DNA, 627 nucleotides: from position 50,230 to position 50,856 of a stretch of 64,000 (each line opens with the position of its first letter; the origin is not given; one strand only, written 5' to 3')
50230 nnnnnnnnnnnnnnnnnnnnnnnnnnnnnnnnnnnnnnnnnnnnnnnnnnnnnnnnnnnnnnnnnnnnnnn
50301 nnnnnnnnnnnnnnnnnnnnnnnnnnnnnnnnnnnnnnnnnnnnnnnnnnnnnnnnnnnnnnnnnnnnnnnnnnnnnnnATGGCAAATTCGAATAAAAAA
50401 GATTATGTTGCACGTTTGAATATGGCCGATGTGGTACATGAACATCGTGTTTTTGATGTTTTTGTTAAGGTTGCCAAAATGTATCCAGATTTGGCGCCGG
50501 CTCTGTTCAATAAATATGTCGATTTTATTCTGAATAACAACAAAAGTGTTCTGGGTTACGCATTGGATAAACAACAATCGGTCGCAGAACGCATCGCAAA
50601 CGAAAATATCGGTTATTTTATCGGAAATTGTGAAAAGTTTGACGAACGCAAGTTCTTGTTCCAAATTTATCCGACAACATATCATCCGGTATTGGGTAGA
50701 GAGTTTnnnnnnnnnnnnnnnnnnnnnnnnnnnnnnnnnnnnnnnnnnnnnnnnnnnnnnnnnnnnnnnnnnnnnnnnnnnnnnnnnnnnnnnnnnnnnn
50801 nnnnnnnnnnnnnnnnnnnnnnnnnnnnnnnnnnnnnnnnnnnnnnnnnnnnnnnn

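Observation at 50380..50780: Unannotated-type ORF embedded in the spc operon between rpmD (L30) and rplO (L15)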

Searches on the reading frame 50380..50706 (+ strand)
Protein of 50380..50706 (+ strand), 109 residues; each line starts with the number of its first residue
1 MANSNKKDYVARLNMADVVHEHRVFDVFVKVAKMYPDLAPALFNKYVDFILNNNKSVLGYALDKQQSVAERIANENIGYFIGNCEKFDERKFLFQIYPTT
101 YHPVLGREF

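Call 3: search_protein_families(library=pfam, proteins=[window:50380-50706:+], max_evalue=10)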
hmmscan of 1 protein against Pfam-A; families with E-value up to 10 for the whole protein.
window:50380-50706:+ (109 aa): 1 family
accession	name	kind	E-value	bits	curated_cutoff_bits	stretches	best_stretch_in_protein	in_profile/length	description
PF18501.6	REC1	-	0.00052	20.5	37.4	1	52-91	117-155/250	Alpha helical recognition lobe domain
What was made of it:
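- On Cas12a REC1 helical domain (PF18501 / PADLOC Cas12a): 20.5 bits against a cut-off of 37.4, over 40 residues of a 250-position model (call 3).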

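Call 4: search_protein_families(library=ncbifam, proteins=[window:50380-50706:+], max_evalue=10)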
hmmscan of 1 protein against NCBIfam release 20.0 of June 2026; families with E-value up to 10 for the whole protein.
window:50380-50706:+ (109 aa): 0 families
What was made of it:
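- On Any ribosomal protein family (Pfam/NCBIfam): Pfam gave only a sub-threshold REC1 hit and NCBIfam gave nothing (calls 3, 4).
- Checked: No ribosomal-protein family matches the ORF (Pfam call 3, NCBIfam call 4).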

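Call 5: search_solved_structures(query=window:50380-50706:+, max_evalue=10)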
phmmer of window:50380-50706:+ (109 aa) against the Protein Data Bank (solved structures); distinct sequences matched with E-value up to 10: 2.
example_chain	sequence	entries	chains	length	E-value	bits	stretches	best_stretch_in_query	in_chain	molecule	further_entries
9t2w_A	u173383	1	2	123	0.024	18.3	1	9-73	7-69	YdhG-like domain-containing protein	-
3wqo_A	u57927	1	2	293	0.038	17.6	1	24-82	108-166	Uncharacterized protein MJ1311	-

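Call 6: find_homologous_proteins(query=window:50380-50706:+, max_evalue=0.01)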
Query window:50380-50706:+ (109 aa): 12 proteins with E <= 0.01 among 12 candidates.
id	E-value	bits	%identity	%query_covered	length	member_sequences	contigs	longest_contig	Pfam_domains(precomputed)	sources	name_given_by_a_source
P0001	1.2e-66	240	99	100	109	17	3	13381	-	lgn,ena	-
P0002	2.7e-57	209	87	100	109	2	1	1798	-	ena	-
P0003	1.0e-56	208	86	100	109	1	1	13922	-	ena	-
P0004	1.4e-52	194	82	100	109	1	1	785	-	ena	-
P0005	2.7e-51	190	80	100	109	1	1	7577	-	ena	-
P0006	1.7e-47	178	73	97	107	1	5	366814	-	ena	-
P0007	6.2e-46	173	75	100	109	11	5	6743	-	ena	-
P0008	1.4e-45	172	74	97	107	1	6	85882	-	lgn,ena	-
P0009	3.6e-45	170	74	100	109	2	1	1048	-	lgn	-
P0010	1.2e-43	166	74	94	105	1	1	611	-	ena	-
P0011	1.1e-39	153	65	100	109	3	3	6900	-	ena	-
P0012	3.5e-39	151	68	96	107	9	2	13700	-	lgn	-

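Call 7: find_encoding_contigs(protein=P0006, flank=4000, max_places=3)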
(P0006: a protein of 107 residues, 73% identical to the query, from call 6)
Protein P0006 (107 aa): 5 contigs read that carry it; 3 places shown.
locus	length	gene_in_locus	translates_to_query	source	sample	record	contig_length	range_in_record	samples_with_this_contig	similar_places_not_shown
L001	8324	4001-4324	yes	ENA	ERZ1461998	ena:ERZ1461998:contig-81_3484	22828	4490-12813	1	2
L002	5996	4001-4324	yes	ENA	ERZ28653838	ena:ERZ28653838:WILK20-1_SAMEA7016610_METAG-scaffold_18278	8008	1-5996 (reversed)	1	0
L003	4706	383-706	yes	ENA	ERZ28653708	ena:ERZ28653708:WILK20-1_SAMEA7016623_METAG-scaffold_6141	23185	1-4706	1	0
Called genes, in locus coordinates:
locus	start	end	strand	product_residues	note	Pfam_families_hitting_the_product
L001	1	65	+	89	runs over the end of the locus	PF00366:Ribosomal_S17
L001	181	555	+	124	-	PF00238:Ribosomal_L14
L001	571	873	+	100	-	PF00467:KOW (weak), PF17136:ribosomal_L24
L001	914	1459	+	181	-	PF00281:Ribosomal_L5, PF00673:Ribosomal_L5_C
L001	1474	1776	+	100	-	PF00253:Ribosomal_S14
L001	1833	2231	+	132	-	PF00410:Ribosomal_S8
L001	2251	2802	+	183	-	PF00347:Ribosomal_L6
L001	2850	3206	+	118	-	PF00861:Ribosomal_L18p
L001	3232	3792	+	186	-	PF00333:Ribosomal_S5, PF03719:Ribosomal_S5_C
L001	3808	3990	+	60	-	PF00327:Ribosomal_L30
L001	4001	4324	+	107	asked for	-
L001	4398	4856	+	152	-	PF00828:Ribosomal_L27A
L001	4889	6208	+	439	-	PF00344:SecY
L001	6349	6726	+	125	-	PF00416:Ribosomal_S13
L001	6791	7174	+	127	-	PF00411:Ribosomal_S11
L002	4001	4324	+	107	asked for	-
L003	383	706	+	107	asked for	-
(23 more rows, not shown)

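Call 8: find_encoding_contigs(protein=P0011, flank=4000, max_places=3)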
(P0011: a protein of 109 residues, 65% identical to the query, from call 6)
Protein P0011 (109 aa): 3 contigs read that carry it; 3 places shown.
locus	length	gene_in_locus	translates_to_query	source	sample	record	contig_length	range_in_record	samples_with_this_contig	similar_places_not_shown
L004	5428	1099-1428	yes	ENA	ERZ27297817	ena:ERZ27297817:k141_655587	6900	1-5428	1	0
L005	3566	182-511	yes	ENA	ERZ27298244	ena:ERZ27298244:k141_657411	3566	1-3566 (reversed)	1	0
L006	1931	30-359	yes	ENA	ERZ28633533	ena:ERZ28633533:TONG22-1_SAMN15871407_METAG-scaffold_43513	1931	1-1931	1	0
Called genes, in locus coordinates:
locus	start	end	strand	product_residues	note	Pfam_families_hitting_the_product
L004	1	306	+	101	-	?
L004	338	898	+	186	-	PF00333:Ribosomal_S5, PF03719:Ribosomal_S5_C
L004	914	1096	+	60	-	PF00327:Ribosomal_L30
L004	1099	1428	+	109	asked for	-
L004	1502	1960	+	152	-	PF00828:Ribosomal_L27A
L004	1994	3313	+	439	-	PF00344:SecY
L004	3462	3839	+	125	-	PF00416:Ribosomal_S13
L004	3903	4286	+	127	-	PF00411:Ribosomal_S11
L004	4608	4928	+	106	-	-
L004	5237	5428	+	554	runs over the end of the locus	?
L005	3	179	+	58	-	?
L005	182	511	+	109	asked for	-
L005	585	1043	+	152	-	PF00828:Ribosomal_L27A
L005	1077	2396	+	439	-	PF00344:SecY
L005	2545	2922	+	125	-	PF00416:Ribosomal_S13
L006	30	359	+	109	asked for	-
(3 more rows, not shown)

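Call 9: find_encoding_contigs(protein=P0012, flank=4000, max_places=3)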
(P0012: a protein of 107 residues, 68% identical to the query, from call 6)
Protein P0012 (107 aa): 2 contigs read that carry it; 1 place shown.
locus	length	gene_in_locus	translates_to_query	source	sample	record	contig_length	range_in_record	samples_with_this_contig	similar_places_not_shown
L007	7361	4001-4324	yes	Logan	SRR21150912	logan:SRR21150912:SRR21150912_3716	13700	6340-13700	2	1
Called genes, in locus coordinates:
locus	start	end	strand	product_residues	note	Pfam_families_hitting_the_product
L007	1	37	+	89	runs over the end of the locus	PF00366:Ribosomal_S17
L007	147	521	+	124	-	PF00238:Ribosomal_L14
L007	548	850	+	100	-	PF00467:KOW (weak), PF17136:ribosomal_L24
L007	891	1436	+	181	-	PF00281:Ribosomal_L5, PF00673:Ribosomal_L5_C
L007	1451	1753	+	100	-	PF00253:Ribosomal_S14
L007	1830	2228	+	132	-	PF00410:Ribosomal_S8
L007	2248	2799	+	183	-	PF00347:Ribosomal_L6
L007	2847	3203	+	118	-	PF00861:Ribosomal_L18p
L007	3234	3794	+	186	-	PF00333:Ribosomal_S5, PF03719:Ribosomal_S5_C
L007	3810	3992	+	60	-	PF00327:Ribosomal_L30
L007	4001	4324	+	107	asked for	-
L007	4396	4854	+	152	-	PF00828:Ribosomal_L27A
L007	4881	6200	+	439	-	PF00344:SecY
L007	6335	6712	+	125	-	PF00416:Ribosomal_S13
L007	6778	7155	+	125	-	PF00411:Ribosomal_S11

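Call 17: find_related_loci(query=A1, collection=genome_contigs, flank=3000)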
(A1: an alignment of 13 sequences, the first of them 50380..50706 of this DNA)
Query A1 (109 aa) in genome_contigs; peptide patterns used: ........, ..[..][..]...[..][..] (x = any residue, [..] = any of these).
55 stretches matched a pattern; 3 encode a relative of the query (tblastn E <= 1e-3); 3 distinct loci.
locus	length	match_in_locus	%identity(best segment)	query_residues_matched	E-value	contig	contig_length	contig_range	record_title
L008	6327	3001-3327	75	1-109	3e-53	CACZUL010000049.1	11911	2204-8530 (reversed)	MAG: uncultured proteobacterium isolate RUG12956 genome assembly, contig: RUG12956_asm_49, whole genome shotgun sequence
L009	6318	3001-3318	67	4-109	1e-47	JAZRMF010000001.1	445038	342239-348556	MAG: Candidatus Enterousia sp. isolate T1900045428_YK20190119.MAGScoT_cleanbin_000014 SGB_7076_k141_1157352, whole genom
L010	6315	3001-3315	67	5-109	7e-46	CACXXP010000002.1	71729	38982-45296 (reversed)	MAG: uncultured proteobacterium isolate RUG11692 genome assembly, contig: RUG11692_asm_2, whole genome shotgun sequence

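Call 18: predict_structure(alignment_id=A1)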
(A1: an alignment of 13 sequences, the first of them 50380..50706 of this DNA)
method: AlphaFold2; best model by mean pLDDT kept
length: 109 residues; sequences in the alignment: 13
mean_pLDDT: 85.3   pTM: 0.79
mean pLDDT of the five models: 85.3, 84.4, 73.2, 61.5, 56.0
residues with pLDDT >= 90: 70; 70-90: 21; 50-70: 11; < 50: 7
segments of 3 or more residues with pLDDT < 50: 1-4, 107-109
pLDDT, mean of each block of 10 residues (from residue 1): 59 94 94 92 95 95 96 90 86 83 50
secondary structure, 60 per line:
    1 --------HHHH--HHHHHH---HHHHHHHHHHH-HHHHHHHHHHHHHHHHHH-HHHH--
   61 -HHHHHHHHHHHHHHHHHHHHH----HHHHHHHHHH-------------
elements in order: H9-12 H15-20 H24-34 H36-53 H55-58 H62-82 H87-96

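Call 20: search_protein_representatives(alignment_id=A1)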
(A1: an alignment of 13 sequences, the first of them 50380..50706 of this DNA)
Query: 13 sequences, 109 profile positions. Proteins with E-value up to 0.001 (for the whole library): 11; up to 1e-10: 2; up to 1e-30: 1. The best 11 are listed.
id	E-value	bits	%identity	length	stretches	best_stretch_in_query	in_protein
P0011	8.9e-56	202.9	-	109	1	1-109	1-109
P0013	1.1e-18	83.6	-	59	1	4-61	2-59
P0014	6.3e-10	55.3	-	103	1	10-107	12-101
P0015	1.3e-09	54.3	-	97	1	21-109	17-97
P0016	6.7e-06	42.4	-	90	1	8-83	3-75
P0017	7.5e-06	42.2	-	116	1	23-108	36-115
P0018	9.8e-06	41.8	-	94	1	5-97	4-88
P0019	1.7e-05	41.1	-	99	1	10-107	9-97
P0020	2.0e-05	40.8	-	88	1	25-106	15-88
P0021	2.3e-05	40.6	-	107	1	12-108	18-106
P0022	3.0e-04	37.0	-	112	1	22-107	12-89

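Call 25: search_protein_families(library=phrogs, proteins=[window:50380-50706:+, P0014, P0015, P0016, P0017, P0018, P0019, P0020, P0021, P0022], max_evalue=1)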
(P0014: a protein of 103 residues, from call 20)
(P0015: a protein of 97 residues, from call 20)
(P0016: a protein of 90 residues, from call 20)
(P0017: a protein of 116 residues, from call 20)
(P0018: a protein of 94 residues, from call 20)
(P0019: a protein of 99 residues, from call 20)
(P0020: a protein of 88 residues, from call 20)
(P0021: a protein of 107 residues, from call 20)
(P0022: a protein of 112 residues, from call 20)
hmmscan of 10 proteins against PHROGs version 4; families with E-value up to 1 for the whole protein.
window:50380-50706:+ (109 aa): 1 family
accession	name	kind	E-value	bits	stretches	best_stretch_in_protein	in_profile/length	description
phrog_27360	-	unknown function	0.03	14.6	1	7-87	134-213/312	-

P0014 (103 aa): 1 family
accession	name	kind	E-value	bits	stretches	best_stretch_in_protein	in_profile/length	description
phrog_33292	-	unknown function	0.11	14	1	15-48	2-33/69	-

P0015 (97 aa): 3 families
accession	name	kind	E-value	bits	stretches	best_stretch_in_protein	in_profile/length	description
phrog_33625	-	lysis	0.062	14.3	0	50-80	9-39/64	holin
phrog_28285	-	unknown function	0.14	13.2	1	19-56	91-129/136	-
phrog_24757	-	unknown function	0.31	12.2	1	21-46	1-26/57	-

P0016 (90 aa): 3 families
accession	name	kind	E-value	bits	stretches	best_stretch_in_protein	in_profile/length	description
phrog_13208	-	unknown function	0.035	15.4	1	7-49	19-64/91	-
phrog_16764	-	unknown function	0.23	13.2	1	29-75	31-76/82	-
phrog_25633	-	unknown function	0.3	12.1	0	61-76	19-34/62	-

P0017 (116 aa): 3 families
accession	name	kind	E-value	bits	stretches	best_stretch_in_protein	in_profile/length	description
phrog_17593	-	unknown function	0.007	17.6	1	10-81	14-82/101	-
phrog_37304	-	unknown function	0.021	16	1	79-108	10-38/68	-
phrog_4292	-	unknown function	0.05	14.6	1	2-22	10-30/51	-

P0018 (94 aa): 2 families
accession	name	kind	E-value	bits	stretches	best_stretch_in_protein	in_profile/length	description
phrog_23433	-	unknown function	0.026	15.8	1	17-59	11-54/92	-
phrog_13208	-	unknown function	0.19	13.1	1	10-46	18-54/91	-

P0019 (99 aa): 0 families

P0020 (88 aa): 4 families
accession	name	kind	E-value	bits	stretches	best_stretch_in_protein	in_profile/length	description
phrog_827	-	DNA, RNA and nucleotide metabolism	0.032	15.4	1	32-86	61-116/161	Holliday junction resolvase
phrog_29762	-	unknown function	0.068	14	1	44-63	23-42/50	-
phrog_16895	-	unknown function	0.12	13.6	1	33-59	29-55/71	-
phrog_8996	-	unknown function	0.27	12.2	1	35-61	13-39/70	-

P0021 (107 aa): 3 families
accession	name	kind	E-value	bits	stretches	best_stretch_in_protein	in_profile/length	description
phrog_32384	-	unknown function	0.086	13.6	1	45-90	52-97/215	-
phrog_36877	-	unknown function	0.22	12.5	1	4-63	35-93/187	-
phrog_24965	-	unknown function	0.26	12.5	1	10-40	22-52/69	-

P0022 (112 aa): 0 families
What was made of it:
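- Closest known: Phage 'moron'-type or accessory small genes. Different: No PHROG family matches (call 25).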

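Call 26: search_protein_families(library=pfam, proteins=[P0014, P0015, P0016, P0017, P0018, P0019, P0020, P0021, P0022], max_evalue=1)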
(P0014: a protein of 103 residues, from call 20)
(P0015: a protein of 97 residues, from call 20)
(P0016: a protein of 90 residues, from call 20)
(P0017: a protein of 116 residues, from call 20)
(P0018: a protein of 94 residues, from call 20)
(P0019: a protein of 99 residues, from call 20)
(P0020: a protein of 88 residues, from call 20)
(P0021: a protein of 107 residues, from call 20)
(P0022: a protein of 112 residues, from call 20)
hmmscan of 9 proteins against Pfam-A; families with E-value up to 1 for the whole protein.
P0014 (103 aa): 1 family
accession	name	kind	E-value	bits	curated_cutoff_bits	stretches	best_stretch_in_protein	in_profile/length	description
PF20385.3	DUF6680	-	0.17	12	23.2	0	11-39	60-87/170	Family of unknown function (DUF6680)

P0015 (97 aa): 2 families
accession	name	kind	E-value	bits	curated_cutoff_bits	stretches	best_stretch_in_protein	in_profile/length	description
PF04510.18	DUF577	-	0.12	12.7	32.1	1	7-62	34-89/173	Family of unknown function (DUF577)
PF11772.13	EpuA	-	0.51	10.5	27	0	13-24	33-44/46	DNA-directed RNA polymerase subunit beta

P0016 (90 aa): 0 families

P0017 (116 aa): 1 family
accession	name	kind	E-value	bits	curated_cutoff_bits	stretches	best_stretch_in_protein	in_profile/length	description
PF21603.3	Bdbt-like_TPR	-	0.91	9.9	27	0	92-115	11-34/85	Bride of doubletime-like, TPR domain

P0018 (94 aa): 1 family
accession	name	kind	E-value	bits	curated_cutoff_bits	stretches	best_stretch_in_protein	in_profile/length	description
PF20213.3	DUF6573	-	0.026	15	27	1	12-69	26-82/138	Family of unknown function (DUF6573)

P0019 (99 aa): 0 families

P0020 (88 aa): 2 families
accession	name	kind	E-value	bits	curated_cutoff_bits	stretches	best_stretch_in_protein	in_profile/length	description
PF08349.16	DUF1722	-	0.018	15.7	22.5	1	25-76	23-75/117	Protein of unknown function (DUF1722)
PF23864.1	DUF7222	-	0.11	13.2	27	1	25-76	36-87/108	Domain of unknown function (DUF7222)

P0021 (107 aa): 1 family
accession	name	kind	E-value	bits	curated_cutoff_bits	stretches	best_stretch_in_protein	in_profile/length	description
PF22639.1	Gp18_dom_I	-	0.15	12.5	27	1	4-47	26-72/93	Tail sheath protein Gp18-like domain I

P0022 (112 aa): 2 families
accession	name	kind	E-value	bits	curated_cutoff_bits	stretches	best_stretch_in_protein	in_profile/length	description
PF08929.15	PoNi_C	-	0.0039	18.4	25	1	15-65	29-80/107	PoNe immunity proteins (PoNi), C-terminal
PF04741.18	InvH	-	0.029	15.3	27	1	23-55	30-62/81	InvH outer membrane lipoprotein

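Call 27: find_homologous_proteins(query=A2, max_evalue=0.001)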
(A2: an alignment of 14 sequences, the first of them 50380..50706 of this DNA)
Query A2 (14 sequences) (109 aa, profile of the alignment): 112 proteins with E <= 0.001 among 393 candidates.
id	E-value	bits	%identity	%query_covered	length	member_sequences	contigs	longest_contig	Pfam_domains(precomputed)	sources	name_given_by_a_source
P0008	1.7e-35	139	74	97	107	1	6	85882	-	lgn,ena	-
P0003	2.4e-35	139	86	100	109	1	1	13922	-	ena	-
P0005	2.9e-35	138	80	100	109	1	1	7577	-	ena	-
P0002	4.8e-35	138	87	100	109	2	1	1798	-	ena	-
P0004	5.1e-35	138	82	100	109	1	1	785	-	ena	-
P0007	5.6e-35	137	75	100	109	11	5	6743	-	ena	-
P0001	6.2e-35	137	99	100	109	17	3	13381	-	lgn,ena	-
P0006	6.8e-35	137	73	97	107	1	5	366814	-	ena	-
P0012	9.8e-35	137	68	96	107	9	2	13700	-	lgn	-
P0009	1.9e-34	136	74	100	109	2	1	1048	-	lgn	-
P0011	8.9e-34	134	65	100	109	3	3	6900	-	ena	-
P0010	1.5e-32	130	74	94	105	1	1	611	-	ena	-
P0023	3.2e-32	129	64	96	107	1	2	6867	-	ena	-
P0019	7.2e-31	124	32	87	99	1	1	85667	-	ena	-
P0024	1.5e-30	123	31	90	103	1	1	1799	-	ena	-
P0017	5.9e-29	118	30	77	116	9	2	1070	-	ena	-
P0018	4.1e-27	112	33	83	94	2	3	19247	-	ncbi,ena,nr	ncbi:MAG: hypothetical protein J5611_01285 [Alphaproteobacteria bacterium]|nr:hypothetical protein [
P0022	2.6e-25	106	31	77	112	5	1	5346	-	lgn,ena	-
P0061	2.2e-19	87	33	77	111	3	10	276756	-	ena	-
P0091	2.7e-17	81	29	77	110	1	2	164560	-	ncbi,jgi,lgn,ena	-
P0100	5.8e-15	73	30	79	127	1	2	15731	-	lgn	-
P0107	3.7e-10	58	38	39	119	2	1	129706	-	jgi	jgi:hypothetical protein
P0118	2.1e-4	39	35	48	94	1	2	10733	-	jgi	-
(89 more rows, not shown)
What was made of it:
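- On New 'NIGY...HPxFG' small helical protein family (undescribed; defined here): hmmsearch and phmmer E-values from 1e-10 to 1e-56 (calls 20, 27).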

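Call 29: find_encoding_contigs(protein=P0019, flank=4000, max_places=2)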
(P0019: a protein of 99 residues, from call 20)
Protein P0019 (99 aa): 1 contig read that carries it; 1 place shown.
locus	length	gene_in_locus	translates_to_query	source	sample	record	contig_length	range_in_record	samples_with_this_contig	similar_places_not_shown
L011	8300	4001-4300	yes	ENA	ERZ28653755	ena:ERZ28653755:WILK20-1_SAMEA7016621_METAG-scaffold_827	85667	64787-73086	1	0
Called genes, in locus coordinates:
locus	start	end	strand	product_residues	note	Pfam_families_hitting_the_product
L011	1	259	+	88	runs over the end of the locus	PF00366:Ribosomal_S17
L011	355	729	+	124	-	PF00238:Ribosomal_L14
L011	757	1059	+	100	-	PF00467:KOW, PF17136:ribosomal_L24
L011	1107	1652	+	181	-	PF00281:Ribosomal_L5, PF00673:Ribosomal_L5_C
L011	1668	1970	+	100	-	PF00253:Ribosomal_S14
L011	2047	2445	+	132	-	PF00410:Ribosomal_S8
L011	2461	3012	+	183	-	PF00347:Ribosomal_L6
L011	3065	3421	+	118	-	PF00861:Ribosomal_L18p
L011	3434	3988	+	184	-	PF00333:Ribosomal_S5, PF03719:Ribosomal_S5_C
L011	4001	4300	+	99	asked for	-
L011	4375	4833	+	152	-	PF00828:Ribosomal_L27A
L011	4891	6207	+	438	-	PF00344:SecY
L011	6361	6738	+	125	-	PF00416:Ribosomal_S13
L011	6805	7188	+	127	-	PF00411:Ribosomal_S11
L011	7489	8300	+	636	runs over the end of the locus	PF07699:Ephrin_rec_like (faint)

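Call 30: find_encoding_contigs(protein=P0018, flank=4000, max_places=2)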
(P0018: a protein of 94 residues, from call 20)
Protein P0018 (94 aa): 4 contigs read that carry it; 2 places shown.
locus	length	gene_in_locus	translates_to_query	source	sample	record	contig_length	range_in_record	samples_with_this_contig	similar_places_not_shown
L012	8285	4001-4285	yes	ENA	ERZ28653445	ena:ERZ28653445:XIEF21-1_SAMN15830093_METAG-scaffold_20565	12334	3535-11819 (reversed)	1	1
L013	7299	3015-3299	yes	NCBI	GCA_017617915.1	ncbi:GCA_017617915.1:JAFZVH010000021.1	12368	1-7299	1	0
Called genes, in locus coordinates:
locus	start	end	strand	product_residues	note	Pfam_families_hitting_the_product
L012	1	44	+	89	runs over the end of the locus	PF00366:Ribosomal_S17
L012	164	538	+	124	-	PF00238:Ribosomal_L14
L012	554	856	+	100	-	PF00467:KOW (weak), PF17136:ribosomal_L24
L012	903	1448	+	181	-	PF00281:Ribosomal_L5, PF00673:Ribosomal_L5_C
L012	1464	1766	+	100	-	PF00253:Ribosomal_S14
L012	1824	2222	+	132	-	PF00410:Ribosomal_S8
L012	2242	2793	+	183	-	PF00347:Ribosomal_L6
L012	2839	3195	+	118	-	PF00861:Ribosomal_L18p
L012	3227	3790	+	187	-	PF00333:Ribosomal_S5, PF03719:Ribosomal_S5_C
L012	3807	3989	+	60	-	PF00327:Ribosomal_L30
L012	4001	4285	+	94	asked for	-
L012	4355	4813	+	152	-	PF00828:Ribosomal_L27A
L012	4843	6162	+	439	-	PF00344:SecY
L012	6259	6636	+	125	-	PF00416:Ribosomal_S13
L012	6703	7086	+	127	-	PF00411:Ribosomal_S11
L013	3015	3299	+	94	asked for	-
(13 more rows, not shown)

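Call 31: find_encoding_contigs(protein=P0061, flank=4000, max_places=2)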
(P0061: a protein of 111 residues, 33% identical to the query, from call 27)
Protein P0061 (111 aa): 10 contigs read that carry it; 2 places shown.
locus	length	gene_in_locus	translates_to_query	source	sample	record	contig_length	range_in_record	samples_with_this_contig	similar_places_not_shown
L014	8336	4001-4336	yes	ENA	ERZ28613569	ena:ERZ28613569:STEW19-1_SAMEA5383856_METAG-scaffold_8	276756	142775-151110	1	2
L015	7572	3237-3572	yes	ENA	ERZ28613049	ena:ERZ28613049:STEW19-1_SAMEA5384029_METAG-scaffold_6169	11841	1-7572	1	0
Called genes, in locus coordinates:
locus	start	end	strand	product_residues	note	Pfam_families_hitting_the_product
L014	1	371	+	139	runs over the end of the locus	-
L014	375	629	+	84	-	-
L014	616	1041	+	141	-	-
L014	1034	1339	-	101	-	PF10544:T5orf172, PF13455:MUG113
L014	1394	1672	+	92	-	-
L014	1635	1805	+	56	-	-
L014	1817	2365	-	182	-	PF03382:DUF285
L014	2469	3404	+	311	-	PF13353:Fer4_12 (weak), PF04055:Radical_SAM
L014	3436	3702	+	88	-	-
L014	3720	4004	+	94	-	-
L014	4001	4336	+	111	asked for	-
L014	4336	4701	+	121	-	-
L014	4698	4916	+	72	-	-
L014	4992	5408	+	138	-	-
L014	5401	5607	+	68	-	-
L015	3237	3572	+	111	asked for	-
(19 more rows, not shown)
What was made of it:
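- Here RtcB lies near the phage homologue (call 31).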

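Call 32: find_encoding_contigs(protein=P0091, flank=4000, max_places=2)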
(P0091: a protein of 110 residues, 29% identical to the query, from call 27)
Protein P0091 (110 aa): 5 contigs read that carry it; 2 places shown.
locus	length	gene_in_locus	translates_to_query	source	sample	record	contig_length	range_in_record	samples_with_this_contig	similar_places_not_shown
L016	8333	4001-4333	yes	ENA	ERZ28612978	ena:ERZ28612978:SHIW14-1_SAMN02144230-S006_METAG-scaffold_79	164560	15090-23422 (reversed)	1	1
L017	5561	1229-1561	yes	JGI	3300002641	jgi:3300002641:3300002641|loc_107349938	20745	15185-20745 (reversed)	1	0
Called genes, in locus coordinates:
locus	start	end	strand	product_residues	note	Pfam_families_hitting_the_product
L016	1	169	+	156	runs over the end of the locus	-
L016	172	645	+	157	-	PF08010:Phage_30_3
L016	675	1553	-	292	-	-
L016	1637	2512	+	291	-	PF00149:Metallophos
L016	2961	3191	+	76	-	-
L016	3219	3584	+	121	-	-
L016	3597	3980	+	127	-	-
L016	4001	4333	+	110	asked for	-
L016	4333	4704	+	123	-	-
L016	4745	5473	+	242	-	PF00293:NUDIX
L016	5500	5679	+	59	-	-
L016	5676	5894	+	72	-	-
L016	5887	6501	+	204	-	PF01467:CTP_transf_like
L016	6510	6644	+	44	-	-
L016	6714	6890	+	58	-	-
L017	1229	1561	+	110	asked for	-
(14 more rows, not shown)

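Call 39: search_dna_similar(query=P0061, collection=phages, mode=protein, max_evalue=0.001)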
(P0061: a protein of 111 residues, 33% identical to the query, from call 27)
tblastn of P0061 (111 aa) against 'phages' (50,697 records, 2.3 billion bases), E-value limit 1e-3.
No match.
